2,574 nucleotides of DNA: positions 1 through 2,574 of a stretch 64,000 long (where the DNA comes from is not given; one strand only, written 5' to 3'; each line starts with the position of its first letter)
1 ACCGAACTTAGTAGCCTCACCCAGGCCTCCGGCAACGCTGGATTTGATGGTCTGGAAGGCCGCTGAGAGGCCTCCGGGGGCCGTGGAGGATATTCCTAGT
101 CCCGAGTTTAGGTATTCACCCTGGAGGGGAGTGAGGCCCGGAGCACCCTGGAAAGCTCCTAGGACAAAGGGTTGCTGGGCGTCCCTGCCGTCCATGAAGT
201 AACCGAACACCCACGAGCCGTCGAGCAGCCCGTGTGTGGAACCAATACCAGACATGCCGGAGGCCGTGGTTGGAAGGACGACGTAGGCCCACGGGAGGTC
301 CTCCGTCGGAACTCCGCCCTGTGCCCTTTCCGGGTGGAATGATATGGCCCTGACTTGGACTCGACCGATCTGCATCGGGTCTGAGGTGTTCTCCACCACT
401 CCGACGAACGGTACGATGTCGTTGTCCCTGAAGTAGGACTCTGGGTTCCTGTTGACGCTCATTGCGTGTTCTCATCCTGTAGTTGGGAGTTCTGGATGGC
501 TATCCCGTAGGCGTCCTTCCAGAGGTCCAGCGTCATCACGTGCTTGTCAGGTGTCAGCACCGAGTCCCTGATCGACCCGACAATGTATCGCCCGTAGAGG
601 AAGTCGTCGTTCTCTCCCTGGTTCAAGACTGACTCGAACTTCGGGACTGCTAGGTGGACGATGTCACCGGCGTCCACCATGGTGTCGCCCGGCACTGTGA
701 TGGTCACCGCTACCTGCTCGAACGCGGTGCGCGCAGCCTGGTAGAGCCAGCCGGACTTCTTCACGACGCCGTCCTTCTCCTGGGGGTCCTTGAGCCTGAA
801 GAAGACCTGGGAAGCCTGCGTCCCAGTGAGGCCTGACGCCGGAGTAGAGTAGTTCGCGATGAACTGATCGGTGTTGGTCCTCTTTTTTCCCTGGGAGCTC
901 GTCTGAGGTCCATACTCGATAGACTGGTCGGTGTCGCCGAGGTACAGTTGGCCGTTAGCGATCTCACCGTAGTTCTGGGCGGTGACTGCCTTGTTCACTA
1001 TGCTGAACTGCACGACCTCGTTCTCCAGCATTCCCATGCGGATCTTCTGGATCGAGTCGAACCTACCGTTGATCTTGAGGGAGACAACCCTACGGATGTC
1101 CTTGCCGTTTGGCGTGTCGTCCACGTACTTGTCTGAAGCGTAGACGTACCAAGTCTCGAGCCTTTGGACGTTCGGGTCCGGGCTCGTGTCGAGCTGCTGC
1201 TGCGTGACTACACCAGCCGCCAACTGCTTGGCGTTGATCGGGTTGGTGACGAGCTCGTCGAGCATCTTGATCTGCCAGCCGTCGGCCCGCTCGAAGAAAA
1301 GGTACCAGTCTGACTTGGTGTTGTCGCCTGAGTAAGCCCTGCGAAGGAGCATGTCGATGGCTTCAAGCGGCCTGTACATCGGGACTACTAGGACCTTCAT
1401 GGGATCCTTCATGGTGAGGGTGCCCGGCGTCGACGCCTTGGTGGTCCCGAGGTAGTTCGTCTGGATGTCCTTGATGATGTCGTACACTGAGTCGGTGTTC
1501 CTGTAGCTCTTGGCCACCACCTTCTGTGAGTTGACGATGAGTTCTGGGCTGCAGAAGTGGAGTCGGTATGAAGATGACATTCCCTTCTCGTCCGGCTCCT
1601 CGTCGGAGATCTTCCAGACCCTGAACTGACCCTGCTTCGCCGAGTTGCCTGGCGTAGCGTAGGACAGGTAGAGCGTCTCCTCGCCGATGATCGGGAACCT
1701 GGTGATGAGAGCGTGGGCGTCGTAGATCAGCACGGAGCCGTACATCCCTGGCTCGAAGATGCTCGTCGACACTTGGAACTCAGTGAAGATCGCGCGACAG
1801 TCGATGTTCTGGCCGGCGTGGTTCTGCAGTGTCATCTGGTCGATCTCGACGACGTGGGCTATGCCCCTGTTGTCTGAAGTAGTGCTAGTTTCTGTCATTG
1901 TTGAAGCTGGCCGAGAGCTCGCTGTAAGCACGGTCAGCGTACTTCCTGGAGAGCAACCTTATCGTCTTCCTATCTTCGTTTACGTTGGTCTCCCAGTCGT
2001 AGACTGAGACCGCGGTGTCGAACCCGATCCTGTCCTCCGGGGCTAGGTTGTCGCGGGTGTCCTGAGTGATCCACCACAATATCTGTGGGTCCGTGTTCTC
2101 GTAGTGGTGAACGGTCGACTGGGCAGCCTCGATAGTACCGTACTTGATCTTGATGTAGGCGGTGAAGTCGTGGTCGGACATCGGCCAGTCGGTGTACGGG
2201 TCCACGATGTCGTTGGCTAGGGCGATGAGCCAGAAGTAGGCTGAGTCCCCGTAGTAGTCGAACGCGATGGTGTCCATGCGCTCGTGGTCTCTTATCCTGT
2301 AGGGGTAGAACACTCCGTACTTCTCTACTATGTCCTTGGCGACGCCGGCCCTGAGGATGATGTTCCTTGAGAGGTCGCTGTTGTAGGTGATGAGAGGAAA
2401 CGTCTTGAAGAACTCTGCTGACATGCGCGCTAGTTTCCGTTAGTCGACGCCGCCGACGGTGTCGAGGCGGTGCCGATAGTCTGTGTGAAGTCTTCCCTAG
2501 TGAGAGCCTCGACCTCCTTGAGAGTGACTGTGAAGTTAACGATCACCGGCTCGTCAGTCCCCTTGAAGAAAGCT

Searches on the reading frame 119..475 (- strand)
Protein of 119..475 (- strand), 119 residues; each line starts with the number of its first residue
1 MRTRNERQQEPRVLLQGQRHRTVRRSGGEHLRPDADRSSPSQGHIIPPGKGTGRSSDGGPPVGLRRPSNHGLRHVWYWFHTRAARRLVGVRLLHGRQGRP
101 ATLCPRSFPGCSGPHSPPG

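Call 26: find_encoding_contigs(protein=window:119-475:-, flank=10000, max_places=2)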
Protein window:119-475:- (119 aa): no gene with exactly this product is on record in the collection.

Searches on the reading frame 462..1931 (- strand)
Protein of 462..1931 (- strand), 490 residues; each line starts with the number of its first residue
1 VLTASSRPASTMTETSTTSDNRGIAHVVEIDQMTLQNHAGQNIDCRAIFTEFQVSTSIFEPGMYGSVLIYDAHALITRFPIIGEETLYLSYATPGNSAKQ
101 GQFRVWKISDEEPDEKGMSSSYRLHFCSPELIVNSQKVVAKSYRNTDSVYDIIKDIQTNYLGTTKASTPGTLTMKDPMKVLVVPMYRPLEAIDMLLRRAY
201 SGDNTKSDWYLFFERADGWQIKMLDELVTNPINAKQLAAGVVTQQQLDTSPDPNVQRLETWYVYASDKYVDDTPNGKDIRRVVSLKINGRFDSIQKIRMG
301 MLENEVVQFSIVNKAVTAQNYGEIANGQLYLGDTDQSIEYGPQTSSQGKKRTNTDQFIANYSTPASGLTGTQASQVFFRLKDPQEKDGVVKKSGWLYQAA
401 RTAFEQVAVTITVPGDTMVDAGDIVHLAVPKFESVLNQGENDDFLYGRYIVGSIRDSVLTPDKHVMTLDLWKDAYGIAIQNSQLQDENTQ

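Call 9: search_protein_families(library=pfam, proteins=[window:462-1931:-], max_evalue=0.001)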
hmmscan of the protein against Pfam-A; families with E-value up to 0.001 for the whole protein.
window:462-1931:- (490 aa): 0 families

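Call 24: find_encoding_contigs(protein=window:462-1931:-, flank=10000, max_places=2)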
Protein window:462-1931:- (490 aa): no gene with exactly this product is on record in the collection.

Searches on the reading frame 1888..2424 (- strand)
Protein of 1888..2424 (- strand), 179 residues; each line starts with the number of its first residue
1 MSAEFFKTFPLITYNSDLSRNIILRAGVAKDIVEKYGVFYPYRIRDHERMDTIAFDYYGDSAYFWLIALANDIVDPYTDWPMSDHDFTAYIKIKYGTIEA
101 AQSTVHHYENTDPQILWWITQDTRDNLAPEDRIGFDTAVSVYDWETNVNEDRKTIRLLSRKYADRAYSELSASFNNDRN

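Call 27: search_protein_families(library=pfam, proteins=[window:1888-2424:-], max_evalue=0.001)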
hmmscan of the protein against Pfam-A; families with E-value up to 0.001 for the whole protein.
window:1888-2424:- (179 aa): 1 family
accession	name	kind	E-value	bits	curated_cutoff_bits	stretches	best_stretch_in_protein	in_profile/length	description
PF11246.14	Phage_gp53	-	2.7e-11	44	21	1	30-112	37-118/200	Base plate wedge protein 53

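Call 29: find_encoding_contigs(protein=window:1888-2424:-, flank=10000, max_places=2)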
Protein window:1888-2424:- (179 aa): 3 contigs read that carry it; 1 place shown.
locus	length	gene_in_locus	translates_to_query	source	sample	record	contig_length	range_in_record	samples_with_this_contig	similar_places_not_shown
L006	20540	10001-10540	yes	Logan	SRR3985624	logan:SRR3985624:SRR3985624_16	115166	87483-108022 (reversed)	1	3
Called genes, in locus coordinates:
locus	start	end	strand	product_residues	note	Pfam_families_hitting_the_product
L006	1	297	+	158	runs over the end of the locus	PF19474:DUF6011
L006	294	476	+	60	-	-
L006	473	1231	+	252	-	PF18143:HAD_SAK_2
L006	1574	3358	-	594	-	-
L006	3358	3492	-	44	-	-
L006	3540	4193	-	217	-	PF12322:T4_baseplate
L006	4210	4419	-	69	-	-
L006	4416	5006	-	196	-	PF23849:Phage_TTP_2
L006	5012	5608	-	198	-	PF26869:Phage_T4_gp2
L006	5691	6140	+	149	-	-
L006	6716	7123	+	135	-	PF13935:Ead_Ea22 (faint)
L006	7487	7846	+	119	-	-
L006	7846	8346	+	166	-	-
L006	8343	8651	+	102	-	-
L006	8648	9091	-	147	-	PF08722:Tn7_TnsA-like_N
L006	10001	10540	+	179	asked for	PF11246:Phage_gp53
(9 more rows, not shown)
